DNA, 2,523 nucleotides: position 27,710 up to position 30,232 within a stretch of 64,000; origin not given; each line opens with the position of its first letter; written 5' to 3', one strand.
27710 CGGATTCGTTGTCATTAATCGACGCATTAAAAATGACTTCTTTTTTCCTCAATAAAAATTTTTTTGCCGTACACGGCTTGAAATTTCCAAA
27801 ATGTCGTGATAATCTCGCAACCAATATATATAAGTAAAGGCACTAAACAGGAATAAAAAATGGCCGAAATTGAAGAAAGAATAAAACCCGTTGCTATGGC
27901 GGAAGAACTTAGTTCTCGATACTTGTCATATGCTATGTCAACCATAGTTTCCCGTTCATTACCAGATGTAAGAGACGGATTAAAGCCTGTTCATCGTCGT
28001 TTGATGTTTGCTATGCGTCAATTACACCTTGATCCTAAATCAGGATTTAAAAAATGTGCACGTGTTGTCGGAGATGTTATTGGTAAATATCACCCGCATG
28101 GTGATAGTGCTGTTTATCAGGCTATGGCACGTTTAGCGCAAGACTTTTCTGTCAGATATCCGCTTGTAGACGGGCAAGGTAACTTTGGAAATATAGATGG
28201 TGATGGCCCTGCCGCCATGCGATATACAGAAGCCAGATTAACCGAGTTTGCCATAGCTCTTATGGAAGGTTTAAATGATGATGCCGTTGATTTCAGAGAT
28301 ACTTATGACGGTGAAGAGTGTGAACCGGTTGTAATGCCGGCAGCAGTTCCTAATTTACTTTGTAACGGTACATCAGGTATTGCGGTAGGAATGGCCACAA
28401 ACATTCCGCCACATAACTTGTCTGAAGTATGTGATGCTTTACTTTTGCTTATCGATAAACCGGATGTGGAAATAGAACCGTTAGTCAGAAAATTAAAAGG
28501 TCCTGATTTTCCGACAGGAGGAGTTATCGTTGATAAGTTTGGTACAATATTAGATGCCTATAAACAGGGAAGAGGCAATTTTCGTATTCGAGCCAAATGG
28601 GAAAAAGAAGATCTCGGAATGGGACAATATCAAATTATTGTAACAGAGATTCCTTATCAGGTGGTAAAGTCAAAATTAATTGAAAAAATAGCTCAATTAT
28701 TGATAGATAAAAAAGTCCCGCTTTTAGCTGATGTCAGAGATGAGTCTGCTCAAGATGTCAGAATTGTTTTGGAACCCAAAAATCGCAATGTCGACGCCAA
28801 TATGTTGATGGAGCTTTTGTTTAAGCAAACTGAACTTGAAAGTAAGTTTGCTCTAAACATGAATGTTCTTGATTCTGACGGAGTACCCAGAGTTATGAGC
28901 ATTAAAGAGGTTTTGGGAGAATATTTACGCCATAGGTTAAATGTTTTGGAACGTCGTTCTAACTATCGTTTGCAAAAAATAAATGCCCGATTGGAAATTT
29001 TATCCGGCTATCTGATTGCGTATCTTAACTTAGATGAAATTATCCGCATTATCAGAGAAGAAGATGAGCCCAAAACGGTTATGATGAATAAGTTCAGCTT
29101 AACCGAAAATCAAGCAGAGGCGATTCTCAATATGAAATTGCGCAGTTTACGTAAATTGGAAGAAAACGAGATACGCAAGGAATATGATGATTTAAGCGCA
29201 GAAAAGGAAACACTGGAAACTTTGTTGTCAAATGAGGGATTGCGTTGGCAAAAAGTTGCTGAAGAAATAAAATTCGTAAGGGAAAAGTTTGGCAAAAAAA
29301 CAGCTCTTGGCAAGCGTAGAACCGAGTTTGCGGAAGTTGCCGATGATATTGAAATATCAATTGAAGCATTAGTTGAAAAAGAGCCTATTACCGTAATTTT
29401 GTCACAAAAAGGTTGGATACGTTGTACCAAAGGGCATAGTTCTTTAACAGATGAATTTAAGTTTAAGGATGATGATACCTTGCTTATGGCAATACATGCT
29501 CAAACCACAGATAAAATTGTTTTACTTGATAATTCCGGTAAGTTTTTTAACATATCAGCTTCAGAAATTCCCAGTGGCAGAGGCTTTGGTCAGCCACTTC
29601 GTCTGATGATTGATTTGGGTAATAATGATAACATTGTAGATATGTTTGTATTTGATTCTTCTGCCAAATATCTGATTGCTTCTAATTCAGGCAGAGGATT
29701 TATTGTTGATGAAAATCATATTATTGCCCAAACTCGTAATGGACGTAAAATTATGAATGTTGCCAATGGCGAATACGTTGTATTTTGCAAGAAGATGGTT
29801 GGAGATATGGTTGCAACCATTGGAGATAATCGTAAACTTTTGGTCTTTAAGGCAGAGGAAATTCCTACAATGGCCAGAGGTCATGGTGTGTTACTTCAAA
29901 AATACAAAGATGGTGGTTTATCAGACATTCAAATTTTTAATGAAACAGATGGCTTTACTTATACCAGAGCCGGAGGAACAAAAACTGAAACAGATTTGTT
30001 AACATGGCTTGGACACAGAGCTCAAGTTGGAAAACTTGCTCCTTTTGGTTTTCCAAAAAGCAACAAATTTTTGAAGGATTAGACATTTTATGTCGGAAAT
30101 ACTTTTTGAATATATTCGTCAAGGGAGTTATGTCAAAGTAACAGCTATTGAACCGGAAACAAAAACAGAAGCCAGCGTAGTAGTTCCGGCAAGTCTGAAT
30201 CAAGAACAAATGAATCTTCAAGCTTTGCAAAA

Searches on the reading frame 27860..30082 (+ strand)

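Call 64: search_protein_families(library=pfam, proteins=[window:27860-30082:+], max_evalue=0.00001)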
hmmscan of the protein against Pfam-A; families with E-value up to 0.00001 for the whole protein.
window:27860-30082:+ (740 aa): 2 families
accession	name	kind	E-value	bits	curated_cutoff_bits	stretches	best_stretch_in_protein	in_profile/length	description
PF00521.26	DNA_topoisoIV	-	2.6e-148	494.9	31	1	32-469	1-430/432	DNA gyrase/topoisomerase IV, subunit A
PF03989.18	DNA_gyraseA_C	-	4.8e-14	52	27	0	605-643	4-44/48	DNA gyrase C-terminal domain, beta-propeller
